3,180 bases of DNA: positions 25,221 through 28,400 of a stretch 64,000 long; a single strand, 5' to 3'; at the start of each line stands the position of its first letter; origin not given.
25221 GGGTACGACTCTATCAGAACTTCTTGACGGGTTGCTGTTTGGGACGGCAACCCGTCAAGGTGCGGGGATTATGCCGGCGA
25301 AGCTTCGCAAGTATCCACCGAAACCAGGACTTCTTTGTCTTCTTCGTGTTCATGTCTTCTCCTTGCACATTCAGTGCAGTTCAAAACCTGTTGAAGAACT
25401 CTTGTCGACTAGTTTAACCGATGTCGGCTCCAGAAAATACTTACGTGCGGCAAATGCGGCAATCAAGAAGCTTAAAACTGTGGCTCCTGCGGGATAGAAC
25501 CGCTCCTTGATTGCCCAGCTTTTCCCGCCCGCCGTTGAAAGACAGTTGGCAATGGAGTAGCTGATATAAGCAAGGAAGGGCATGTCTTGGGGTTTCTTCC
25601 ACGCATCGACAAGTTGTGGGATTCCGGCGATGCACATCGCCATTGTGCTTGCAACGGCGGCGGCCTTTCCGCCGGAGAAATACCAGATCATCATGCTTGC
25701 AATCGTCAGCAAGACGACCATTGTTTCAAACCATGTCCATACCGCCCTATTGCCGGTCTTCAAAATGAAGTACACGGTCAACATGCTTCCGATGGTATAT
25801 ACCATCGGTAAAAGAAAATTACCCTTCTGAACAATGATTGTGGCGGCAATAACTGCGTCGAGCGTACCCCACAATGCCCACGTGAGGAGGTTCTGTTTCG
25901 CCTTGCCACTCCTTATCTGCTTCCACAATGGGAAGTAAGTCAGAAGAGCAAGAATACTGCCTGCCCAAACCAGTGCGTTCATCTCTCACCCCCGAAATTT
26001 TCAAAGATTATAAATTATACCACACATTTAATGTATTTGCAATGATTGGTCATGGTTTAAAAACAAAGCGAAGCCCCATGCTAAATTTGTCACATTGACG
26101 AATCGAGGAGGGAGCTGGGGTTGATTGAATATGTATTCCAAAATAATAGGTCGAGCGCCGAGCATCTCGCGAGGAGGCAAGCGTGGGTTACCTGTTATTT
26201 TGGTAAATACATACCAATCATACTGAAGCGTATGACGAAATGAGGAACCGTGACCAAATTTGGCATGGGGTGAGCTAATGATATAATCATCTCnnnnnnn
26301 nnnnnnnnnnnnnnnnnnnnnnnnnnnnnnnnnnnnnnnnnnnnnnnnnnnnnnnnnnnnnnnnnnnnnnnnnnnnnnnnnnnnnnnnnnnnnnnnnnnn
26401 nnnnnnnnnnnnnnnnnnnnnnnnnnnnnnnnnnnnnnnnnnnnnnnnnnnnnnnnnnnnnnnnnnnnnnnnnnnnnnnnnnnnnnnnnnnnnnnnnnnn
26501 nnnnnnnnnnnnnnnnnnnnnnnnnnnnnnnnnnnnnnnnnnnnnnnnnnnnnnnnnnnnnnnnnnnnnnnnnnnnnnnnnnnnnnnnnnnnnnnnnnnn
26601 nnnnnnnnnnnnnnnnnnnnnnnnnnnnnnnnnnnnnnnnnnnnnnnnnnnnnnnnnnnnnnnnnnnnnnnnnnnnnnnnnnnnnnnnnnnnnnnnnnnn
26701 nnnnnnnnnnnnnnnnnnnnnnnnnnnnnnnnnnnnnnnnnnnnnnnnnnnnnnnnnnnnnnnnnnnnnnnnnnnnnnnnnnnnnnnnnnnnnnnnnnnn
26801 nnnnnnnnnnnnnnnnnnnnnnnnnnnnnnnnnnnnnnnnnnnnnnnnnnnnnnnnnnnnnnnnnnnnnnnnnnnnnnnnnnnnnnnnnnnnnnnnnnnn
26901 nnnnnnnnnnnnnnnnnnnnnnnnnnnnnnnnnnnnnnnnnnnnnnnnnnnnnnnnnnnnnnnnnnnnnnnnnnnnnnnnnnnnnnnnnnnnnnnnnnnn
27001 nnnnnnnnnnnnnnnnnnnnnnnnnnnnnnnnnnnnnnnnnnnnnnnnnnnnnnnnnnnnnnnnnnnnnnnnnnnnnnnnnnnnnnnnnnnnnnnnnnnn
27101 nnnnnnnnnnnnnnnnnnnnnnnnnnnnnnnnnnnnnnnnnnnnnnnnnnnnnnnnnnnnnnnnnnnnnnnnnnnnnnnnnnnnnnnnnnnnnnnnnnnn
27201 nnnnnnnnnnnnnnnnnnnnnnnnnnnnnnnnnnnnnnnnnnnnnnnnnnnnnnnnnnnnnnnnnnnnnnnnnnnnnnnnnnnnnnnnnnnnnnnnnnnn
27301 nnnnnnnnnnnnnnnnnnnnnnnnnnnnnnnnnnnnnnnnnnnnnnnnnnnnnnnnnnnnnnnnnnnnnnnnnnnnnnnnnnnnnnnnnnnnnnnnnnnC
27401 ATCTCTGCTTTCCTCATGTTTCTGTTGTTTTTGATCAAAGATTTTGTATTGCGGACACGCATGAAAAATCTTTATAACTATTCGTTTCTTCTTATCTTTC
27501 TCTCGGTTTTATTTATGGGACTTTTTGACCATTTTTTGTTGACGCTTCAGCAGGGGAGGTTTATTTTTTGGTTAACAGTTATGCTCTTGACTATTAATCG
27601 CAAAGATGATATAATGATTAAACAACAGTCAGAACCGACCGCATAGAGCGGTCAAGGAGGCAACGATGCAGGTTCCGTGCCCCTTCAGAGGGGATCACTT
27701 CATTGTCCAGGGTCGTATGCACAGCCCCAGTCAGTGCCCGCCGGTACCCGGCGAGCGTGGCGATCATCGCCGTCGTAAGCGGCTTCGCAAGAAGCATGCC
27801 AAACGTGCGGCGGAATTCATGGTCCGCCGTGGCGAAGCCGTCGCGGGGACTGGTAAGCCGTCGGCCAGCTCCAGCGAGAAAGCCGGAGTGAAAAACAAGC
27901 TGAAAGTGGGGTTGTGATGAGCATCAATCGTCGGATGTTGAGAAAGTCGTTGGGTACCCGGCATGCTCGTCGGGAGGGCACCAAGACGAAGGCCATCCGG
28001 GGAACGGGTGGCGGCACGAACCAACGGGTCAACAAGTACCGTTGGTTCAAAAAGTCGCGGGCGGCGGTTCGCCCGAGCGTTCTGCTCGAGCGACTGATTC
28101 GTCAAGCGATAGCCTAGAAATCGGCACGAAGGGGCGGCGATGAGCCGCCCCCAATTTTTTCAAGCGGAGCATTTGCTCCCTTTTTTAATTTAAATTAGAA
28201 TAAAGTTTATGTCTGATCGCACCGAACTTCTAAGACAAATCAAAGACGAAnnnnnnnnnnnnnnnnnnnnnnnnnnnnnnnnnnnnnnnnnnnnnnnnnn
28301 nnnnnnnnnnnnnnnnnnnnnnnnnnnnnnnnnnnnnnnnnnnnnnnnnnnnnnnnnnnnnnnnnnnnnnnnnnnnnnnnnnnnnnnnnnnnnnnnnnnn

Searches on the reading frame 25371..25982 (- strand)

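Call 22: search_protein_families(library=phrogs, proteins=[window:25371-25982:-], max_evalue=0.1)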
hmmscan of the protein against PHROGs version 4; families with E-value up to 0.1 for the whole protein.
window:25371-25982:- (203 aa): 1 family
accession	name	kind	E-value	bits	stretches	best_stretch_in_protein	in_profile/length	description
phrog_443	-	lysis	0.091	14.3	1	66-116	5-55/127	holin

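Call 23: search_protein_families(library=pfam, proteins=[window:25371-25982:-], max_evalue=0.1)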
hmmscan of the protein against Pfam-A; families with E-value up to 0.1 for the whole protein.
window:25371-25982:- (203 aa): 1 family
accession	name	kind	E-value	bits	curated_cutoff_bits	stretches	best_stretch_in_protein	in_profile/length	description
PF25085.1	DUF7802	-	0.0029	17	27.4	1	31-101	31-101/425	Domain of unknown function (DUF7802)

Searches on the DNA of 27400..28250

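Call 88: search_rna_families(source=window, start=27400, end=28250, threshold=evalue, max_evalue=1)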
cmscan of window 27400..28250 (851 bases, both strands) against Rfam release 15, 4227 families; matches with E-value up to 1: 0.
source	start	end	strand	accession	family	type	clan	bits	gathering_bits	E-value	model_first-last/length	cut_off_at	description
